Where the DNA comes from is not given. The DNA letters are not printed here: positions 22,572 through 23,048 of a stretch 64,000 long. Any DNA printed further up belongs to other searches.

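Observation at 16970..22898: A ~45-aa NEGW module repeated six times, always tail-to-head across gene junctions: possible docking system for a glycan assembly line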

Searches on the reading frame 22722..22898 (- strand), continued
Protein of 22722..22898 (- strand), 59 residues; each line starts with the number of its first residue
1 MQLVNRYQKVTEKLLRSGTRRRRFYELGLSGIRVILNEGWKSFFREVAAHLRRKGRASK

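Call 38: search_protein_families(library=pfam, proteins=[P0160, P0243, P0263, P0268, window:22722-22898:-], max_evalue=10)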
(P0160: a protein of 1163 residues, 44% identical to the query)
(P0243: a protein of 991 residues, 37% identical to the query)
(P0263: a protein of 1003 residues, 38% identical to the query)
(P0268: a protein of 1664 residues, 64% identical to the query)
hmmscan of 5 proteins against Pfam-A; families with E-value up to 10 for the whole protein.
P0160 (1163 aa): 23 families
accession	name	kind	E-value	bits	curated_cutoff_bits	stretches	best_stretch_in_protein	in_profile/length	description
PF14307.12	Glyco_tran_WbsX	-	1.3e-137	459.4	25.1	1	812-1152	1-350/350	Glycosyltransferase WbsX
PF00535.33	Glycos_transf_2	-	2.5e-25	89.8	23.3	1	563-678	1-119/168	Glycosyl transferase family 2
PF13641.12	Glyco_tranf_2_3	-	4.3e-13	50.3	27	1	560-776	1-216/230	Glycosyltransferase like family 2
PF13578.12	Methyltransf_24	-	3.9e-07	31.3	26.3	1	43-143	1-104/105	Methyltransferase domain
PF10111.15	Glyco_tranf_2_2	-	1.7e-05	24.9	27.3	1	565-761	3-206/276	Glycosyltransferase like family 2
PF13712.12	Glyco_tranf_2_5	-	5.5e-05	23.4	27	1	629-766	45-181/210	Glycosyltransferase like family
PF13506.12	Glyco_transf_21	-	9e-05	22.4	21.7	1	628-774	21-157/174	Glycosyl transferase family 21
PF13632.12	Glyco_trans_2_3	-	0.0002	21.7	27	1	640-786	1-129/198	Glycosyl transferase family group 2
PF06818.20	Fez1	-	0.0044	17.9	34.4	1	274-354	33-113/199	Fez1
PF02709.20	Glyco_transf_7C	-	0.0058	16.7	23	1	709-766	10-67/78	N-terminal domain of galactosyltransferase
PF05911.16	FPP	-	0.024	13.3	40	1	278-372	691-785/871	Filament-like plant protein, long coiled-coil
PF21655.3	L544_NTransf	-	0.063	13.6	27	1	460-529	58-127/193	L544, nucleotidyltransferase domain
PF08614.16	ATG16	-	0.071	13.7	33.7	1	285-357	101-173/200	Autophagy protein 16 (ATG16)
PF19220.6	Rod_CreS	-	0.078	12.4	100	1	277-391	32-146/359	Crescentin, rod domain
PF06785.16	UPF0242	-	0.097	13.2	33.5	1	278-387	82-181/194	Uncharacterised protein family (UPF0242) N-terminus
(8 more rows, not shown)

P0243 (991 aa): 6 families
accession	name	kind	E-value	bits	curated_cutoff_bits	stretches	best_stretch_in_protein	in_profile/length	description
PF00535.33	Glycos_transf_2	-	1.9e-49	168.2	23.3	2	456-616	1-167/168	Glycosyl transferase family 2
PF13641.12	Glyco_tranf_2_3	-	7.7e-18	65.8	27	2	711-933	2-214/230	Glycosyltransferase like family 2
PF10111.15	Glyco_tranf_2_2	-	4.1e-13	49.9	27.3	3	456-635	1-199/276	Glycosyltransferase like family 2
PF13632.12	Glyco_trans_2_3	-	4.3e-07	30.4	27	2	873-933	69-125/198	Glycosyl transferase family group 2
PF13578.12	Methyltransf_24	-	5.3e-06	27.7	26.3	1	43-143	1-104/105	Methyltransferase domain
PF13712.12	Glyco_tranf_2_5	-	0.13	12.4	27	1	779-940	40-198/210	Glycosyltransferase like family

P0263 (1003 aa): 21 families
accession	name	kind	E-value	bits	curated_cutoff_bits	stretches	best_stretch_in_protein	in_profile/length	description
PF00535.33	Glycos_transf_2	-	1.5e-51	175.1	23.3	2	460-569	1-108/168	Glycosyl transferase family 2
PF13641.12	Glyco_tranf_2_3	-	4e-23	83.1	27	2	716-937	3-215/230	Glycosyltransferase like family 2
PF10111.15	Glyco_tranf_2_2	-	4.2e-15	56.4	27.3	2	460-583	1-130/276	Glycosyltransferase like family 2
PF01728.25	FtsJ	-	4.6e-06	27.1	24.1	1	35-122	20-109/181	FtsJ-like methyltransferase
PF13578.12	Methyltransf_24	-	8.4e-05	23.8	26.3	1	41-141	1-104/105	Methyltransferase domain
PF15960.10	DUF4763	-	0.00077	19.2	30.1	1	253-356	53-151/236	Domain of unknown function (DUF4763)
PF06009.19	Laminin_II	-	0.0011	19.4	33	1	279-350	16-87/138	Laminin Domain II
PF08614.16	ATG16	-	0.0032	18.1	33.7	1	265-349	73-157/200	Autophagy protein 16 (ATG16)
PF24922.1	ACBP4_C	-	0.0033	18.1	31.2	1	277-347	14-84/105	Acyl-CoA-binding domain-containing protein 4-6, C-terminal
PF12795.12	MscS_porin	-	0.0036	17.4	34.4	1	274-344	79-149/238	Mechanosensitive ion channel porin domain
PF13649.12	Methyltransf_25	-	0.062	14.4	27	1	40-135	1-97/97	Methyltransferase domain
PF02709.20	Glyco_transf_7C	-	0.062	13.4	23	1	883-927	22-66/78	N-terminal domain of galactosyltransferase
PF25541.1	TBCA_PH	-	0.1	12.8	27.8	1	277-344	68-135/139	PH domain-containing proteins, TBCA domain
PF05667.16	CCDC22_CC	-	0.11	12.1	39.2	1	282-353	192-264/477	CCDC22 protein coiled-coil region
PF13632.12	Glyco_trans_2_3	-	0.14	12.4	27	1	908-935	98-125/198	Glycosyl transferase family group 2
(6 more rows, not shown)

P0268 (1664 aa): 28 families (the best 25 are shown)
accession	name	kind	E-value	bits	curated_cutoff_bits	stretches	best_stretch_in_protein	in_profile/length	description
PF13524.12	Glyco_trans_1_2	-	2.5e-50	170.6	25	2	1202-1335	14-144/144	Glycosyl transferase-like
PF00535.33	Glycos_transf_2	-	3.8e-14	53.4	23.3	1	764-900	1-132/168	Glycosyl transferase family 2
PF13641.12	Glyco_tranf_2_3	-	2.6e-08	34.6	27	1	761-968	2-196/230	Glycosyltransferase like family 2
PF10111.15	Glyco_tranf_2_2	-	1.9e-06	28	27.3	1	785-967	21-200/276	Glycosyltransferase like family 2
PF15619.11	Lebercilin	-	2.6e-05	24.3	34.3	4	346-483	10-148/193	Ciliary protein causing Leber congenital amaurosis disease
PF13578.12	Methyltransf_24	-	0.00064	21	26.3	1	44-144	1-104/105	Methyltransferase domain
PF03033.26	Glyco_transf_28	-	0.0029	18.1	26.2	0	1052-1085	9-41/139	Glycosyltransferase family 28 N-terminal domain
PF05911.16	FPP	-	0.0051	15.6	40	2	482-642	687-848/871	Filament-like plant protein, long coiled-coil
PF05557.18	MAD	-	0.0066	15.3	30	2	289-467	39-212/661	Mitotic checkpoint protein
PF06785.16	UPF0242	-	0.022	15.3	33.5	3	479-573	82-180/194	Uncharacterised protein family (UPF0242) N-terminus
PF19220.6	Rod_CreS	-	0.037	13.5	100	1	283-588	23-328/359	Crescentin, rod domain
PF22813.1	TcaA_2nd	-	0.064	14.1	26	2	474-532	16-74/103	TcaA protein second domain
PF02709.20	Glyco_transf_7C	-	0.076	13.1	23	1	929-967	17-56/78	N-terminal domain of galactosyltransferase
PF13704.12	Glyco_tranf_2_4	-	0.26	12.3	27.5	1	792-816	20-44/98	Glycosyl transferase family 2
PF04859.17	DUF641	-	0.26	12.1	27.6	2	330-417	42-119/127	Plant protein of unknown function (DUF641)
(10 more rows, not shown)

seq(59 aa): 1 family
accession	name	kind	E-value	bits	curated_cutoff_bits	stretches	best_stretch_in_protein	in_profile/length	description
PF10414.14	CysG_dimeriser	-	0.024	14.8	23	1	2-27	7-32/58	Sirohaem synthase dimerisation region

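Call 56: predict_structure(alignment_id=A6)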
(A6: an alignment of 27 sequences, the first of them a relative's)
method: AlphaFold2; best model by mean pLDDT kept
length: 1121 residues; sequences in the alignment: 27
mean_pLDDT: 76.0   pTM: 0.60
mean pLDDT of the five models: 76.0, 73.8, 70.3, 67.6, 67.1
residues with pLDDT >= 90: 408; 70-90: 338; 50-70: 195; < 50: 180
segments of 3 or more residues with pLDDT < 50: 1-4, 244-266, 268-273, 346-353, 355-363, 371-375, 378-421, 435-451, 797-805, 869-880, 953-957, 1079-1088, 1106-1121
pLDDT, mean of each block of 10 residues (from residue 1): 49 85 71 88 93 87 93 95 87 94 96 97 90 96 95 84 80 86 64 84 90 89 89 69 42 36 44 50 61 68 72 73 64 53 46 44 49 49 42 34 36 40 58 49 36 75 88 85 95 96 95 92 97 91 92 94 88 95 97 96 95 95 94 87 91 90 94 96 83 95 95 87 65 86 91 89 57 58 57 51 52 79 88 74 70 88 69 44 73 91 94 90 85 96 93 54 88 67 70 76 85 87 61 64 87 90 91 60 45 83 58 29 26
secondary structure, 60 per line:
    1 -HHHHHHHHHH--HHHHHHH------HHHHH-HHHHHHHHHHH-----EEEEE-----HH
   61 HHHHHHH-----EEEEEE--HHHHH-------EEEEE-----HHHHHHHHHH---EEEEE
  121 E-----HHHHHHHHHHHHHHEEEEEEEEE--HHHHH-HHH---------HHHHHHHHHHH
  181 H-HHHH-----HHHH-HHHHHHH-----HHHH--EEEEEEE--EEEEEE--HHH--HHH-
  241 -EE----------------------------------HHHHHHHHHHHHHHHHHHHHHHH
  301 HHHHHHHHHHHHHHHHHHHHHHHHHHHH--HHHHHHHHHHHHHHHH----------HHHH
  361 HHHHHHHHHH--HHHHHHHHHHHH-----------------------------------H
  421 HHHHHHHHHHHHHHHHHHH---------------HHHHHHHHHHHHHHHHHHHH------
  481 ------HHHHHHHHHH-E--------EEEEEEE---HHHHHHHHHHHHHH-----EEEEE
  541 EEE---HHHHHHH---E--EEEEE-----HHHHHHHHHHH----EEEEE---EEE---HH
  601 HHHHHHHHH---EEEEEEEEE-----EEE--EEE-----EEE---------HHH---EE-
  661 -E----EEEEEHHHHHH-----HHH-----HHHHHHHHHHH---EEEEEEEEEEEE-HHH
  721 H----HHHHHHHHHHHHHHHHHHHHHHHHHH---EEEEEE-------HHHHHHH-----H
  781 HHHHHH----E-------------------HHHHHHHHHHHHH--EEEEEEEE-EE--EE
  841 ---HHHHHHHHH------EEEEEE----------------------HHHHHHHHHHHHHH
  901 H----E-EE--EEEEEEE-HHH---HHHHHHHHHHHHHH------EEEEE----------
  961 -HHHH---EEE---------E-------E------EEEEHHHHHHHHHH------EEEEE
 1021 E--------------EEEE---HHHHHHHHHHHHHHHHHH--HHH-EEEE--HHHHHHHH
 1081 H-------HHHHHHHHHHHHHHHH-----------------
elements in order (helices of 4 or more, strands of 3 or more residues): H2-11 H14-20 H27-31 H33-43 E49-53 H59-67 E73-78 H81-85 E93-97 H103-112 E116-121 H127-140 E141-149 H152-156 H170-181 H183-186 H192-195 H197-203 H209-212 E215-221 E224-229 H278-328 H331-346 H357-370 H373-384 H420-439 H455-474 H487-496 E507-513 H517-530 E536-543 H547-553 E560-564 H570-580 E585-589 E593-595 H599-609 E613-621 E627-629 E632-634 E640-642 E667-671 H672-677 H691-701 E705-716 H718-721 H726-751 E755-760 H768-774 H780-786 H811-823 E826-833 H844-852 E859-864 H887-901 E912-918 H926-939 E946-950 H962-965 E969-971 E996-999 H1000-1009 E1016-1021 E1036-1039 H1043-1060 E1067-1070 H1073-1081 H1089-1104
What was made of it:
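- On PKS-like docking domain pair: The MSA was shallow, with 27 sequences (call 56).
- The MSA was shallow, so this is inconclusive (call 56).
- Tried and rejected: Confidence in the module region was low, so it neither supports nor refutes docking (call 56).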

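Call 71: search_protein_families(library=pfam, proteins=[L009:4328-6094:+, L011:3488-4510:+, L014:381-1367:+, L018:816-4883:+, L021:3585-4874:+, L024:769-1824:+, L028:3554-5425:+, L038:3826-6186:+, L056:523-1923:+, L073:548-2104:+], max_evalue=0.00001)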
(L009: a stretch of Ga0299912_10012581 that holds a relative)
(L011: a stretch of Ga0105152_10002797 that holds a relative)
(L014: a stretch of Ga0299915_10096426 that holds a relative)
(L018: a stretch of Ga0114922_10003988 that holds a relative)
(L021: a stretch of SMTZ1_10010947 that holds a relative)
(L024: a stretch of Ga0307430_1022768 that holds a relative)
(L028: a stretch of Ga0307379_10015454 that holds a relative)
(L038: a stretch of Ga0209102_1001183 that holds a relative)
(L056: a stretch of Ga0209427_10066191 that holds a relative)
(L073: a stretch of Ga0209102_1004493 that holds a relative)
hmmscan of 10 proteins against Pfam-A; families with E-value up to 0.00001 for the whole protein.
L009:4328-6094:+ (589 aa): 7 families
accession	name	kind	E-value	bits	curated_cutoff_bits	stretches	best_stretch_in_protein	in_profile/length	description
PF08241.18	Methyltransf_11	-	6.5e-34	116.9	21.2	2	277-371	1-95/95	Methyltransferase domain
PF13847.12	Methyltransf_31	-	1.7e-29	102.8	27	2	272-376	3-114/145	Methyltransferase domain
PF13649.12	Methyltransf_25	-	1.2e-26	93.6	27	2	276-367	1-97/97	Methyltransferase domain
PF13489.12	Methyltransf_23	-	4.9e-26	91.9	27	2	263-378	12-123/164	Methyltransferase domain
PF08242.18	Methyltransf_12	-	3.2e-22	79.5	30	2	277-369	1-98/98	Methyltransferase domain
PF01209.24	Ubie_methyltran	-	1.8e-11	44.3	20.1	1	272-374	47-154/233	ubiE/COQ5 methyltransferase family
PF03141.22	Methyltransf_29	-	4.8e-10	39.1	23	0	271-380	116-226/506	Putative S-adenosyl-L-methionine-dependent methyltransferase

L011:3488-4510:+ (341 aa): 8 families
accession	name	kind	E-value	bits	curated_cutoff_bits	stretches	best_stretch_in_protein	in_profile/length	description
PF13847.12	Methyltransf_31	-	1.8e-20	73.6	27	1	35-139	3-120/145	Methyltransferase domain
PF08241.18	Methyltransf_11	-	5e-19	69.2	21.2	1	40-134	1-95/95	Methyltransferase domain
PF13649.12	Methyltransf_25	-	2e-17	64.1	27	1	39-130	1-97/97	Methyltransferase domain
PF13489.12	Methyltransf_23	-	2.1e-15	57.3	27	1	25-176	11-145/164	Methyltransferase domain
PF08242.18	Methyltransf_12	-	3e-13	50.8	30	1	40-132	1-98/98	Methyltransferase domain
PF01209.24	Ubie_methyltran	-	4.7e-07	29.8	20.1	1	34-134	46-151/233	ubiE/COQ5 methyltransferase family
PF02353.26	CMAS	-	1.7e-06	28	27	1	31-137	58-167/273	Mycolic acid cyclopropane synthetase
PF03141.22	Methyltransf_29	-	2.8e-06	26.6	23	1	34-140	116-223/506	Putative S-adenosyl-L-methionine-dependent methyltransferase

L014:381-1367:+ (329 aa): 1 family
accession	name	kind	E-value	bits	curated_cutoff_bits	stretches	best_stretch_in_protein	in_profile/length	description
PF00535.33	Glycos_transf_2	-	3e-12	47.3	23.3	1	9-127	5-128/168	Glycosyl transferase family 2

L018:816-4883:+ (1356 aa): 6 families
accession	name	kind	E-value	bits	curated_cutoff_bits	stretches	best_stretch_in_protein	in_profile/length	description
PF13578.12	Methyltransf_24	-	6.9e-28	98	26.3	1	1057-1173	1-105/105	Methyltransferase domain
PF04055.27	Radical_SAM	-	3e-25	89.8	29.5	1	483-644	3-166/166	Radical SAM superfamily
PF05050.19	Methyltransf_21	-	7e-17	62.5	22.7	1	63-202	1-150/173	Methyltransferase FkbM domain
PF02310.24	B12-binding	-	3.3e-15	56.4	32.1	1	307-415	12-120/121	B12 binding domain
PF13704.12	Glyco_tranf_2_4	-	1.8e-12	48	27.5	1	748-833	2-88/98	Glycosyl transferase family 2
PF05575.17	V_cholerae_RfbT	-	4.1e-09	36.6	27.9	1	50-201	72-229/286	Vibrio cholerae RfbT protein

L021:3585-4874:+ (430 aa): 3 families
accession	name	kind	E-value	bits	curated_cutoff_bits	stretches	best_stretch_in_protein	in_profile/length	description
PF00535.33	Glycos_transf_2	-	3.8e-37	128.3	23.3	1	6-166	1-163/168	Glycosyl transferase family 2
PF13641.12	Glyco_tranf_2_3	-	2.2e-19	70.8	27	1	3-195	1-194/230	Glycosyltransferase like family 2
PF10111.15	Glyco_tranf_2_2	-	2.9e-19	70.1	27.3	1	6-200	1-204/276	Glycosyltransferase like family 2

L024:769-1824:+ (352 aa): 7 families
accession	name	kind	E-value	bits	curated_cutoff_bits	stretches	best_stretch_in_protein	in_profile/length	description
PF08241.18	Methyltransf_11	-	9.9e-19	68.2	21.2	1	40-134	1-95/95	Methyltransferase domain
PF13847.12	Methyltransf_31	-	1.1e-18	67.8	27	1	37-144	5-125/145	Methyltransferase domain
PF13649.12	Methyltransf_25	-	2.3e-17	63.9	27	1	39-130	1-97/97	Methyltransferase domain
PF13489.12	Methyltransf_23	-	2e-14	54.1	27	1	31-176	18-145/164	Methyltransferase domain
PF08242.18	Methyltransf_12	-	1.1e-13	52.2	30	1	40-132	1-98/98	Methyltransferase domain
PF03141.22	Methyltransf_29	-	3.9e-07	29.5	23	1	23-140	104-223/506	Putative S-adenosyl-L-methionine-dependent methyltransferase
PF02353.26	CMAS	-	2.9e-06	27.3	27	1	30-137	57-167/273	Mycolic acid cyclopropane synthetase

L028:3554-5425:+ (624 aa): 2 families
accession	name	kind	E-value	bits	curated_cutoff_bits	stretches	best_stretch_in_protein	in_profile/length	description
PF13578.12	Methyltransf_24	-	9e-28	97.7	26.3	1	321-437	1-105/105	Methyltransferase domain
PF13704.12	Glyco_tranf_2_4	-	3.1e-13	50.5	27.5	1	12-97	2-88/98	Glycosyl transferase family 2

L038:3826-6186:+ (787 aa): 7 families
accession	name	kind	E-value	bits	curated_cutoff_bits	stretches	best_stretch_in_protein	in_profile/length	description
PF00534.26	Glycos_transf_1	-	5e-32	111.2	26.4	1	475-627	17-170/172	Glycosyl transferases group 1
PF13692.12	Glyco_trans_1_4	-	4.6e-27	95.4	27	1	476-614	4-141/142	Glycosyl transferases group 1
PF05050.19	Methyltransf_21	-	1.3e-17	64.9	22.7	1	63-201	1-149/173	Methyltransferase FkbM domain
PF20706.3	GT4-conflict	-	3e-09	36.8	26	1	443-594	171-326/385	Family 4 Glycosyltransferase in conflict systems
PF05575.17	V_cholerae_RfbT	-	4.7e-08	33.1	27.9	1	51-200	73-226/286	Vibrio cholerae RfbT protein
PF13439.12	Glyco_transf_4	-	2.8e-07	31.2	28.5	0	284-451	3-164/170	Glycosyltransferase Family 4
PF13524.12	Glyco_trans_1_2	-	5.9e-06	26.7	25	0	506-635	16-134/144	Glycosyl transferase-like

L056:523-1923:+ (467 aa): 1 family
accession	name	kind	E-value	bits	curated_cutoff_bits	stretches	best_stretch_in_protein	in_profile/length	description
PF04230.19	PS_pyruv_trans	-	1.1e-19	71.9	25.3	1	14-235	1-277/280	Polysaccharide pyruvyl transferase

L073:548-2104:+ (519 aa): 1 family
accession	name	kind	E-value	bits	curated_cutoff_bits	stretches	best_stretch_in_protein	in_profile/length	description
PF04230.19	PS_pyruv_trans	-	3.5e-24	86.6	25.3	1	16-288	1-279/280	Polysaccharide pyruvyl transferase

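Call 72: search_protein_families(library=pfam, proteins=[L002:1254-4199:+, L008:9968-12301:+, L018:4887-7049:+, L020:306-1502:+, L021:4868-7225:+, L026:888-3065:+, L028:5419-7743:+, L030:7854-9176:+, L073:2025-4274:+, L083:106-2265:+], max_evalue=0.00001)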
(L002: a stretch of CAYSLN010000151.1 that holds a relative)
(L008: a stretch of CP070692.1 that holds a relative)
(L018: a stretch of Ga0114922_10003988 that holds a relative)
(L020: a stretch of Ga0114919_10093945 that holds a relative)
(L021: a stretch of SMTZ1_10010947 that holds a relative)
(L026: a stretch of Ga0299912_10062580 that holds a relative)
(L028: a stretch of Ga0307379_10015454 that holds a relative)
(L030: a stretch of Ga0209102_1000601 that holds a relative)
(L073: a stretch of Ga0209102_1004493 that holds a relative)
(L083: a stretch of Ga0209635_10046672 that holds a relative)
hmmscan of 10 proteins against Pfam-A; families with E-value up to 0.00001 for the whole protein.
L002:1254-4199:+ (982 aa): 3 families
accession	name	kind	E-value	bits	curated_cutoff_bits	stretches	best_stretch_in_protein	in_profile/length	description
PF05045.17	RgpF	-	4.1e-32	111.9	25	1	503-743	264-502/503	Rhamnan synthesis protein F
PF00534.26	Glycos_transf_1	-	8.9e-16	58.3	26.4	1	313-466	8-165/172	Glycosyl transferases group 1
PF13692.12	Glyco_trans_1_4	-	9.6e-13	49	27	1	322-451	3-137/142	Glycosyl transferases group 1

L008:9968-12301:+ (778 aa): 4 families
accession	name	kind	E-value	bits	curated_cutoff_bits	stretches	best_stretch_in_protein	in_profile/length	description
PF00535.33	Glycos_transf_2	-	3.2e-24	86.2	23.3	1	141-260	1-123/168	Glycosyl transferase family 2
PF13692.12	Glyco_trans_1_4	-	5.6e-21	75.7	27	1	590-732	2-142/142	Glycosyl transferases group 1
PF10111.15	Glyco_tranf_2_2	-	9.8e-09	35.5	27.3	1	141-341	1-208/276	Glycosyltransferase like family 2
PF13641.12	Glyco_tranf_2_3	-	3.9e-07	30.7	27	1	138-354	1-216/230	Glycosyltransferase like family 2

L018:4887-7049:+ (721 aa): 5 families
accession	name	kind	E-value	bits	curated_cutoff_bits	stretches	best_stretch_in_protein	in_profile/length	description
PF00535.33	Glycos_transf_2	-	2e-29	103.1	23.3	1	97-265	1-167/168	Glycosyl transferase family 2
PF13692.12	Glyco_trans_1_4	-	2.2e-29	103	27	1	550-684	2-140/142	Glycosyl transferases group 1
PF13641.12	Glyco_tranf_2_3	-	7.5e-17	62.5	27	1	94-305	1-213/230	Glycosyltransferase like family 2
PF10111.15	Glyco_tranf_2_2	-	6.9e-15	55.7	27.3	1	97-287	1-200/276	Glycosyltransferase like family 2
PF00534.26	Glycos_transf_1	-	3.8e-12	46.5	26.4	1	547-697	13-169/172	Glycosyl transferases group 1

L020:306-1502:+ (399 aa): 1 family
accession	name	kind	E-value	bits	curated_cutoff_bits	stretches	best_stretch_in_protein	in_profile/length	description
PF00535.33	Glycos_transf_2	-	1.9e-17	64.2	23.3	1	130-253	1-123/168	Glycosyl transferase family 2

L021:4868-7225:+ (786 aa): 6 families
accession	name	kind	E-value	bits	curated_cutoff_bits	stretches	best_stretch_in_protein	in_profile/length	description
PF00535.33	Glycos_transf_2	-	4.6e-27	95.4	23.3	1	71-244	1-167/168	Glycosyl transferase family 2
PF13641.12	Glyco_tranf_2_3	-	9.5e-20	72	27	1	70-287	3-217/230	Glycosyltransferase like family 2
PF00534.26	Glycos_transf_1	-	4.1e-19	69.2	26.4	1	579-754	9-169/172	Glycosyl transferases group 1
PF13632.12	Glyco_trans_2_3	-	8.3e-13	49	27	1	150-299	1-132/198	Glycosyl transferase family group 2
PF13692.12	Glyco_trans_1_4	-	1.6e-12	48.3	27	1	585-741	2-140/142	Glycosyl transferases group 1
PF10111.15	Glyco_tranf_2_2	-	5.4e-11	42.9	27.3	1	71-297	1-232/276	Glycosyltransferase like family 2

L026:888-3065:+ (726 aa): 6 families
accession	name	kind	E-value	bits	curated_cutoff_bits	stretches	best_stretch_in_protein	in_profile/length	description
PF00535.33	Glycos_transf_2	-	3.3e-32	112.2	23.3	1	96-264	1-167/168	Glycosyl transferase family 2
PF13692.12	Glyco_trans_1_4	-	3.8e-28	99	27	1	549-687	2-142/142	Glycosyl transferases group 1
PF13641.12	Glyco_tranf_2_3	-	1.2e-15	58.6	27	1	93-305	1-214/230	Glycosyltransferase like family 2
PF10111.15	Glyco_tranf_2_2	-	9.2e-12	45.5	27.3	1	96-285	1-199/276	Glycosyltransferase like family 2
PF00534.26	Glycos_transf_1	-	7.9e-09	35.7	26.4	1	541-691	8-162/172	Glycosyl transferases group 1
PF13712.12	Glyco_tranf_2_5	-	1.9e-07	31.4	27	1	159-330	43-209/210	Glycosyltransferase like family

L028:5419-7743:+ (775 aa): 4 families
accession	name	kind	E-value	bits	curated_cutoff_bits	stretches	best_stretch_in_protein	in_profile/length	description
PF00535.33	Glycos_transf_2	-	5.6e-28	98.4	23.3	1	141-311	1-167/168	Glycosyl transferase family 2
PF13692.12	Glyco_trans_1_4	-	1.7e-20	74.2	27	1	590-732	2-142/142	Glycosyl transferases group 1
PF10111.15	Glyco_tranf_2_2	-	6.4e-09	36.1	27.3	1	141-339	1-206/276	Glycosyltransferase like family 2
PF13641.12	Glyco_tranf_2_3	-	1.7e-08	35.2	27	1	139-369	2-227/230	Glycosyltransferase like family 2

L030:7854-9176:+ (441 aa): 2 families
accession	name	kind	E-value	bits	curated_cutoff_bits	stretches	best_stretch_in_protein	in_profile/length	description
PF00534.26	Glycos_transf_1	-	2e-11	44.1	26.4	1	233-350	26-133/172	Glycosyl transferases group 1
PF13692.12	Glyco_trans_1_4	-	8e-11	42.8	27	1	233-356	13-124/142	Glycosyl transferases group 1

L073:2025-4274:+ (750 aa): 8 families
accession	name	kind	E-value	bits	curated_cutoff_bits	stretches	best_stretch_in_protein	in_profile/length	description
PF00535.33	Glycos_transf_2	-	8.8e-35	120.5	23.3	1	119-287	1-167/168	Glycosyl transferase family 2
PF13692.12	Glyco_trans_1_4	-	4.2e-29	102.1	27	1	572-710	2-142/142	Glycosyl transferases group 1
PF13641.12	Glyco_tranf_2_3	-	1.5e-17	64.8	27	1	116-328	1-214/230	Glycosyltransferase like family 2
PF10111.15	Glyco_tranf_2_2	-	6.1e-17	62.4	27.3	1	119-365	1-254/276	Glycosyltransferase like family 2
PF00534.26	Glycos_transf_1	-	6.2e-11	42.6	26.4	1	561-713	5-161/172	Glycosyl transferases group 1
PF13712.12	Glyco_tranf_2_5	-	2.6e-08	34.3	27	1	180-353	41-209/210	Glycosyltransferase like family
PF13506.12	Glyco_transf_21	-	1.7e-06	28.1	21.7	1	183-320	21-149/174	Glycosyl transferase family 21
PF13632.12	Glyco_trans_2_3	-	4.2e-06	27.1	27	0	195-327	1-123/198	Glycosyl transferase family group 2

L083:106-2265:+ (720 aa): 4 families
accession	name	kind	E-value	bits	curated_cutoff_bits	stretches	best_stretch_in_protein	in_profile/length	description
PF14307.12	Glyco_tran_WbsX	-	2.8e-134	448.4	25.1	1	368-708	1-350/350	Glycosyltransferase WbsX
PF00535.33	Glycos_transf_2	-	1.3e-25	90.7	23.3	1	119-238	1-123/168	Glycosyl transferase family 2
PF13641.12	Glyco_tranf_2_3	-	1.1e-13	52.2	27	1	116-332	1-216/230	Glycosyltransferase like family 2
PF10111.15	Glyco_tranf_2_2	-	4.9e-10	39.8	27.3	1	119-322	1-211/276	Glycosyltransferase like family 2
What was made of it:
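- Very different enzymes are combined across the same junction (calls 71, 72).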
